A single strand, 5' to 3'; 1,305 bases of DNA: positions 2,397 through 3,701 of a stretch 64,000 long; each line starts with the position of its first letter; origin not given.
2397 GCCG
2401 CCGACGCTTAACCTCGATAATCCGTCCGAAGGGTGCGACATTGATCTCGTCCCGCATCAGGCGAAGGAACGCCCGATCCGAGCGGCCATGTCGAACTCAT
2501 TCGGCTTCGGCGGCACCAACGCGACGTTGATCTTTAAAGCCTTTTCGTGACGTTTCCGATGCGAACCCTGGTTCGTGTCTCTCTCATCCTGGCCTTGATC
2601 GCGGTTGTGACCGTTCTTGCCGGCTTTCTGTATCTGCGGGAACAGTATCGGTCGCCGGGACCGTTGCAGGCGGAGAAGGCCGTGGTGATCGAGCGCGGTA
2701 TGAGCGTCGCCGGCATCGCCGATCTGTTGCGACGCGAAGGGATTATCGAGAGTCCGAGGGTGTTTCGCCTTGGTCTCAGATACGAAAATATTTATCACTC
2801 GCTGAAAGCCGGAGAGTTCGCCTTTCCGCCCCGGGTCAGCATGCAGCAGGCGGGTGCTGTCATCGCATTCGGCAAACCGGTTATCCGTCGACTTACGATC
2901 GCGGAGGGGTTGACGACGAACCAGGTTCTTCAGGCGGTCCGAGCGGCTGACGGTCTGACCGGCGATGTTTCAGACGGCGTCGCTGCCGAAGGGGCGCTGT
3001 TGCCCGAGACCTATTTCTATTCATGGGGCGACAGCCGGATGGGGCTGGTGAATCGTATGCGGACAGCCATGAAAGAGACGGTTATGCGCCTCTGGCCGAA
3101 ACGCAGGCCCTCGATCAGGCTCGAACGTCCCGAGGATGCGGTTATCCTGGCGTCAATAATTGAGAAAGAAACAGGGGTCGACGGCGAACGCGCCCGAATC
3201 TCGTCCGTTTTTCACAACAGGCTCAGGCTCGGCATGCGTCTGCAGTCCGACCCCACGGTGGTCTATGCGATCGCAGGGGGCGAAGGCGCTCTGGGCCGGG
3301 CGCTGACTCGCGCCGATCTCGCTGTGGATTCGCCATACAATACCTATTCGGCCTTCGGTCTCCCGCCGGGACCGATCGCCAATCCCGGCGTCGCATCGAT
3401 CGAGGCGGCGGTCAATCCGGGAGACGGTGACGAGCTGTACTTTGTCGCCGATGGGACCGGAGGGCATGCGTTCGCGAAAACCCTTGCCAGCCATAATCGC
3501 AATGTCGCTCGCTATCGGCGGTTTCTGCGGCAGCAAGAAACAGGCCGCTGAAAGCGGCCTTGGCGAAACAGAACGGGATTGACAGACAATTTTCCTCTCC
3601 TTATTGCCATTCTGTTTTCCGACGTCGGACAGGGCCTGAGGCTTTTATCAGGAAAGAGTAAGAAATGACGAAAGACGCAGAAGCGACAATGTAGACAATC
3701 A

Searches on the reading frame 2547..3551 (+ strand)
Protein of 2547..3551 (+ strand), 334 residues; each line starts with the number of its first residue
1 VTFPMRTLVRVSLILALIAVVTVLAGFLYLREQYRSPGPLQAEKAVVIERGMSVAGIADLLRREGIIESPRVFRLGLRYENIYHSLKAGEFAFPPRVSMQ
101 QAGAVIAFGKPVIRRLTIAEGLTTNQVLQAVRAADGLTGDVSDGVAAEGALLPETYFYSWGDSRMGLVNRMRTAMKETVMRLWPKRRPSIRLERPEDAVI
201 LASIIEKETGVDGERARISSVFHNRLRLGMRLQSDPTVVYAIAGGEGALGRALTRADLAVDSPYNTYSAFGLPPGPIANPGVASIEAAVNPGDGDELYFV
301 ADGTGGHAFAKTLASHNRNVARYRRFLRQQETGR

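Call 37: search_protein_families(library=ncbifam, proteins=[window:2547-3551:+], max_evalue=1e-10)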
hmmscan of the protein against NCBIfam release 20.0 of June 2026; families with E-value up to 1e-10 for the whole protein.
window:2547-3551:+ (334 aa): 2 families
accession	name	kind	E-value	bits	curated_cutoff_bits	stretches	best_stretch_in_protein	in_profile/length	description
TIGR00247.1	TIGR00247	hypoth_equivalog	6.6e-71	239.2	103.4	2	147-329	167-346/347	endolytic transglycosylase MltG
NF007619.0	PRK10270.1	equivalog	1.8e-61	208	532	1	5-330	1-337/340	cell division protein YceG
